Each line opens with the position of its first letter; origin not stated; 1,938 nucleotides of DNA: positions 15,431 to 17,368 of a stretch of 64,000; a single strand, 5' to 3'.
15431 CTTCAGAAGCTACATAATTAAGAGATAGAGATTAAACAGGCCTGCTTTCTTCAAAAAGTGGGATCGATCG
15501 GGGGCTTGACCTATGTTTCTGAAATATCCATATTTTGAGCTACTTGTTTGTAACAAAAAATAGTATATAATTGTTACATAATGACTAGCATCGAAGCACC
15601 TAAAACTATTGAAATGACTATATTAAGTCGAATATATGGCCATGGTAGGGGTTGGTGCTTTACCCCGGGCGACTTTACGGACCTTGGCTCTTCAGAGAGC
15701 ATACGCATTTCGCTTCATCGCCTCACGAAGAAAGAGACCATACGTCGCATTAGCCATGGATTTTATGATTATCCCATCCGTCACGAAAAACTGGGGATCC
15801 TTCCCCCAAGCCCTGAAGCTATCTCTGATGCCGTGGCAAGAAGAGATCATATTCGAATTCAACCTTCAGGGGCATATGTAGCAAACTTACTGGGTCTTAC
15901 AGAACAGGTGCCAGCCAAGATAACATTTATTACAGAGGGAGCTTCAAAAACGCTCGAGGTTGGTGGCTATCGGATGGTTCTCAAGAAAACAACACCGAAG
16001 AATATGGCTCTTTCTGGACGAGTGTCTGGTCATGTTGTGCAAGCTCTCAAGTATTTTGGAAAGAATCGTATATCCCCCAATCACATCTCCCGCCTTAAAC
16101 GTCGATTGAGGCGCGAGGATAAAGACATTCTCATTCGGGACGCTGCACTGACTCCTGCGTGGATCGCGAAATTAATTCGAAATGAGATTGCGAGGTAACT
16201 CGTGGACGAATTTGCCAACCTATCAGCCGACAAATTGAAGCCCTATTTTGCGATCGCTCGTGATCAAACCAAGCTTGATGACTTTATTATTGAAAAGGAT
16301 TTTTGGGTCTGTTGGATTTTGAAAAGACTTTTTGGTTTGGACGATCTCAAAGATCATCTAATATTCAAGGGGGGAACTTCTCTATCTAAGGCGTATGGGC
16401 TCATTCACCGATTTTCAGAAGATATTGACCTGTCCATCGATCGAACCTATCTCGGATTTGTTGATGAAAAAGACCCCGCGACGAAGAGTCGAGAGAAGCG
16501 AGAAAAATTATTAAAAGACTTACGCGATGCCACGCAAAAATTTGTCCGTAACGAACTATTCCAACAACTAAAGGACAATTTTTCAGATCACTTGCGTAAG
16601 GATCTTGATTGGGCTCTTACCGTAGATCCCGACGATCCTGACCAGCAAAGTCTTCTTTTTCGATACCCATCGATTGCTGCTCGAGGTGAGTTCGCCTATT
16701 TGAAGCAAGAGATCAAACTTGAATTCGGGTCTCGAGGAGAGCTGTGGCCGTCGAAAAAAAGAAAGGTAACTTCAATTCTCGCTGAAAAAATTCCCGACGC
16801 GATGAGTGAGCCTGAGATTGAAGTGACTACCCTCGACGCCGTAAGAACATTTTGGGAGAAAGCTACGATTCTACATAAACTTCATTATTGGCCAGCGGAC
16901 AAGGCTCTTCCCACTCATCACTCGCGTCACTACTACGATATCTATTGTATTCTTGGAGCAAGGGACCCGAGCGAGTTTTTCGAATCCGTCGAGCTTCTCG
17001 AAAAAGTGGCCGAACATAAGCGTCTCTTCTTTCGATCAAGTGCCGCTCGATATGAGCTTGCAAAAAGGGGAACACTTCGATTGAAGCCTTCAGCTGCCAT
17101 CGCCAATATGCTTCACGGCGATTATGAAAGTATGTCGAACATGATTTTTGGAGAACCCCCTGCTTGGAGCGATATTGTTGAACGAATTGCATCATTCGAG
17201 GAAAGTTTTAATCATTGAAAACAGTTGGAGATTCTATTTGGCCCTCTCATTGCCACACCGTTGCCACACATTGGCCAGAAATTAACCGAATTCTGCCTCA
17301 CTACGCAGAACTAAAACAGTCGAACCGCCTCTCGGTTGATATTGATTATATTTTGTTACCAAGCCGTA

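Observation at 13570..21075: Tandem array of minimal 'integrase stub + AbiE' islands at one tRNA-Met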

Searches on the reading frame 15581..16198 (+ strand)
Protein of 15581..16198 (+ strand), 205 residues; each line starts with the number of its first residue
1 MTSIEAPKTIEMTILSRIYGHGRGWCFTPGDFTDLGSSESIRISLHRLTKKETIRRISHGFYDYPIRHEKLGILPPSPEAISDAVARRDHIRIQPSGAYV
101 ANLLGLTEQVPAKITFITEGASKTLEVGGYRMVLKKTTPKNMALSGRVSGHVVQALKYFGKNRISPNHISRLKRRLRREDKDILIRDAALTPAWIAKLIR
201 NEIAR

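Call 7: search_protein_families(library=pfam, proteins=[window:15581-16198:+], max_evalue=0.01)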
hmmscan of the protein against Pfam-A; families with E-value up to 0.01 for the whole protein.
window:15581-16198:+ (205 aa): 2 families
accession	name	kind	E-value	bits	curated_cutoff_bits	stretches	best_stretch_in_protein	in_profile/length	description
PF19570.5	DUF6088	-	1.8e-44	152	25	1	14-182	2-170/172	Family of unknown function (DUF6088)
PF13338.12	AbiEi_4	-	7e-06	26.5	25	1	26-62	13-46/49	Transcriptional regulator, AbiEi antitoxin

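Call 53: search_solved_structures(query=window:15581-16198:+, max_evalue=0.1)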
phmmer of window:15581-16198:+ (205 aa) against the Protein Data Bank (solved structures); distinct sequences matched with E-value up to 0.1: 1.
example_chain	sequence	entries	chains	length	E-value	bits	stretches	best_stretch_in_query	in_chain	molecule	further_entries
4yhx_A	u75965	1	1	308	0.0073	19.4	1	43-151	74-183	Ribosomal protein 3/homing endonuclease-like fusion protein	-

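Call 54: search_protein_families(library=padloc, proteins=[window:15581-16198:+], max_evalue=0.001)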
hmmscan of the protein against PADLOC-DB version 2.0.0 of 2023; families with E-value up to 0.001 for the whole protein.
window:15581-16198:+ (205 aa): 12 families
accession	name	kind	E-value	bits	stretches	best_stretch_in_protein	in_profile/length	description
PDLC02226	AbiEi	-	7.9e-66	219.8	1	9-202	2-193/202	AbiEi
PDLC02233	AbiEi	-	1.3e-37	127.5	1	9-203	3-205/214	AbiEi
PDLC02229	AbiEi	-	2.8e-09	35.6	1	9-132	2-127/131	AbiEi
PDLC02264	AbiEi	-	3.8e-09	34.8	1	25-118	18-112/205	AbiEi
PDLC02246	AbiEi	-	6.5e-08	30.4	1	27-116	26-110/230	AbiEi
PDLC02236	AbiEi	-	2.1e-07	28.9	1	37-137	27-132/207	AbiEi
PDLC02250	AbiEi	-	8.8e-06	23.7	1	36-123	26-109/197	AbiEi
PDLC02232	AbiEi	-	3.6e-05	21.7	1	24-126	18-118/177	AbiEi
PDLC02247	AbiEi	-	6.5e-05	20.9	1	40-126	45-129/215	AbiEi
PDLC02234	AbiEi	-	0.00011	20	1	37-116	25-103/191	AbiEi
PDLC02267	AbiEi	-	0.00015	19.3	1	31-137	25-121/252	AbiEi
PDLC02282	AbiEi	-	0.0009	16.7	0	37-77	30-71/260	AbiEi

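Call 55: search_protein_families(library=ncbifam, proteins=[window:15581-16198:+], max_evalue=0.001)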
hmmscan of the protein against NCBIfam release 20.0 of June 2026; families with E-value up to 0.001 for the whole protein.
window:15581-16198:+ (205 aa): 0 families

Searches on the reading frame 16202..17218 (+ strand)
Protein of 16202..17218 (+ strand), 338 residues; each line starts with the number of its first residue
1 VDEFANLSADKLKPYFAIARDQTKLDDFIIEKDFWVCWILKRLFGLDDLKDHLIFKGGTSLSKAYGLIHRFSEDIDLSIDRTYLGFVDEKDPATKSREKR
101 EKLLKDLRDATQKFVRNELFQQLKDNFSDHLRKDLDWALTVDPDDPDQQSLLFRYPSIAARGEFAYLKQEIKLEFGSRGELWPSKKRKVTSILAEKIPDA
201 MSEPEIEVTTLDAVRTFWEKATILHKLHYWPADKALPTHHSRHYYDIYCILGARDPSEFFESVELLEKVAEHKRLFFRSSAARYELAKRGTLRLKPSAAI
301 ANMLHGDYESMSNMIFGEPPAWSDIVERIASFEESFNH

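Call 7: search_protein_families(library=pfam, proteins=[window:16202-17218:+], max_evalue=0.01)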
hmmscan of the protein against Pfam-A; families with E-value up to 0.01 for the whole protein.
window:16202-17218:+ (338 aa): 1 family
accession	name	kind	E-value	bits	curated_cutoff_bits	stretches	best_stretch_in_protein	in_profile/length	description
PF08843.17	AbiEii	-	1.3e-41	143.5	22.5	1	38-327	1-237/238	Nucleotidyl transferase AbiEii toxin, Type IV TA system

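Call 50: search_solved_structures(query=window:16202-17218:+, max_evalue=0.01, show_alignments=1)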
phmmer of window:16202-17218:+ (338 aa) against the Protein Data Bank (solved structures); distinct sequences matched with E-value up to 0.01: 0.

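Call 54: search_protein_families(library=padloc, proteins=[window:16202-17218:+], max_evalue=0.001)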
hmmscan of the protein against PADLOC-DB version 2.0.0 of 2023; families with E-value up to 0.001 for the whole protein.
window:16202-17218:+ (338 aa): 24 families
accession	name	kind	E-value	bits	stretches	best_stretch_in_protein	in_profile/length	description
PDLC02289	AbiEii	-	4.6e-100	333.1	1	1-337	3-301/309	AbiEii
PDLC02292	AbiEii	-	8e-46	155.1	1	12-333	10-281/283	AbiEii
PDLC02315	AbiEii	-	1.9e-43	147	1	19-337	23-344/352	AbiEii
PDLC02302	AbiEii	-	7.5e-29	99.1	1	19-334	15-307/313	AbiEii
PDLC02322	AbiEii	-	7.9e-29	99.1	1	17-331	17-317/324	AbiEii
PDLC02297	AbiEii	-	9.1e-26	88.9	1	15-273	7-239/307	AbiEii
PDLC02304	AbiEii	-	8.7e-17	59.9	1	21-83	12-73/260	AbiEii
PDLC02316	AbiEii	-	1.2e-13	49.1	1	24-105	22-102/314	AbiEii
PDLC02317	AbiEii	-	1.1e-11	42.4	1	21-79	12-70/396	AbiEii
PDLC02323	AbiEii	-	4.8e-10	37.5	1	29-86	18-72/248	AbiEii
PDLC02294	AbiEii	-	3e-09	35.1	1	28-77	20-70/260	AbiEii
PDLC02307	AbiEii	-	2e-08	32.3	1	46-81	16-50/219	AbiEii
PDLC02321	AbiEii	-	2.9e-07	28.5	1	28-106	20-86/296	AbiEii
PDLC02296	AbiEii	-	2.8e-06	24.7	1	27-80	21-72/282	AbiEii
PDLC02303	AbiEii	-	3e-06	24.9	1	30-78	20-66/249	AbiEii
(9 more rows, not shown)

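Call 55: search_protein_families(library=ncbifam, proteins=[window:16202-17218:+], max_evalue=0.001)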
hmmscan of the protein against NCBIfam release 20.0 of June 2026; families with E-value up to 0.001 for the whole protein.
window:16202-17218:+ (338 aa): 0 families

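Call 56: find_homologous_proteins(query=window:16202-17218:+, max_evalue=1e-40)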
Query window:16202-17218:+ (338 aa): 7772 proteins with E <= 1e-40 among 8000 candidates; the best 120 are listed.
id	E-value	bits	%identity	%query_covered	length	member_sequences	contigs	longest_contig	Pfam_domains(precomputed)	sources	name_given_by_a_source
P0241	7.5e-226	767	100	100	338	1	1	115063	PF08843.18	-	-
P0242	4.7e-118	412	55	100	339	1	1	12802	PF08843.18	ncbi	-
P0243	7.0e-116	405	53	100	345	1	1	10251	PF08843.18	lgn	-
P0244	7.4e-115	402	53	100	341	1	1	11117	PF08843.18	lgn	-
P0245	1.8e-114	401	54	100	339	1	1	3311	PF08843.18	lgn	-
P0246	8.7e-99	349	48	100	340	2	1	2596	PF08843.18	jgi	-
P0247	1.0e-98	349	50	100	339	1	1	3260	PF08843.18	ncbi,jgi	jgi:hypothetical protein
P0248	2.2e-97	344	50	100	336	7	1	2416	PF08843.18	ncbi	-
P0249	3.6e-97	344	46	100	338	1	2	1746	PF08843.18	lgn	-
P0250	2.5e-95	338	46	100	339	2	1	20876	PF08843.18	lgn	-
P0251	4.0e-95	337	45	100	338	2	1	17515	PF08843.18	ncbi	ncbi:MAG: nucleotidyl transferase AbiEii/AbiGii toxin family protein [Pseudobdellovibrionaceae bacte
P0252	5.1e-95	337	49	91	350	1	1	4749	PF08843.18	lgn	-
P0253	5.2e-95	337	45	100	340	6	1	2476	PF08843.18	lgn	-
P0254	7.0e-95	336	48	100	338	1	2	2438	PF08843.18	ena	-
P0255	1.6e-94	335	47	100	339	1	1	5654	PF08843.18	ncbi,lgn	-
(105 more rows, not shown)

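Call 57: find_encoding_contigs(protein=P0242, flank=10000, max_places=2)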
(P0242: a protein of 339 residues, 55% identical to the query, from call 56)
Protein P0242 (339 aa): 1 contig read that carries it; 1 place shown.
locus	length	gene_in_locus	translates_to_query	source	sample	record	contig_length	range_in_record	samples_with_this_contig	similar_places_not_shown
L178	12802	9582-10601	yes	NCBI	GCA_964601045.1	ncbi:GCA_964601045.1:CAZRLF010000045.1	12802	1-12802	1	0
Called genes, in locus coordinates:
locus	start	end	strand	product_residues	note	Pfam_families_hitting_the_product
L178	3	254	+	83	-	?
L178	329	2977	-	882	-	PF10593:Z1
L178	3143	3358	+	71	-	PF00313:CSD (weak)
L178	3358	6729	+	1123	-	-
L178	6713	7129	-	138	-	-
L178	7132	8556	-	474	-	PF04055:Radical_SAM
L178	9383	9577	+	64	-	-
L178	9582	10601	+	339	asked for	PF08843:AbiEii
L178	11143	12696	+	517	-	PF14319:Zn_Tnp_IS91, PF04986:Y2_Tnp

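Call 58: find_encoding_contigs(protein=P0243, flank=10000, max_places=2)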
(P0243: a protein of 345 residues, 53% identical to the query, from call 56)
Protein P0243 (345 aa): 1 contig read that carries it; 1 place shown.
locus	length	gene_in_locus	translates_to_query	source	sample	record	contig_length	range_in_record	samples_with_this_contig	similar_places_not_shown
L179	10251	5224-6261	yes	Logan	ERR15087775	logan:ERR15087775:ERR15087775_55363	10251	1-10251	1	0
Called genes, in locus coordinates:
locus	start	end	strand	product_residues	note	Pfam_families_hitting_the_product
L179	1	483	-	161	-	?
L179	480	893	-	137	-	PF01451:LMWPc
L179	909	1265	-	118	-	PF00903:Glyoxalase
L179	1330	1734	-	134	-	PF00376:MerR, PF13411:MerR_1, PF09278:MerR-DNA-bind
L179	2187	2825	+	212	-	PF00072:Response_reg, PF00158:Sigma54_activat (weak), PF14532:Sigma54_activ_2 (weak)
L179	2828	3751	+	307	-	PF00158:Sigma54_activat, PF14532:Sigma54_activ_2 (weak), PF25601:AAA_lid_14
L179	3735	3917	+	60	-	-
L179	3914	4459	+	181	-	-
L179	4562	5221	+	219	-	PF19570:DUF6088, PF13338:AbiEi_4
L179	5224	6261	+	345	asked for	PF08843:AbiEii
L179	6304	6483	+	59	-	-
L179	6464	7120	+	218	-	-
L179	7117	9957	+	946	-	-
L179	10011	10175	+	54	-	-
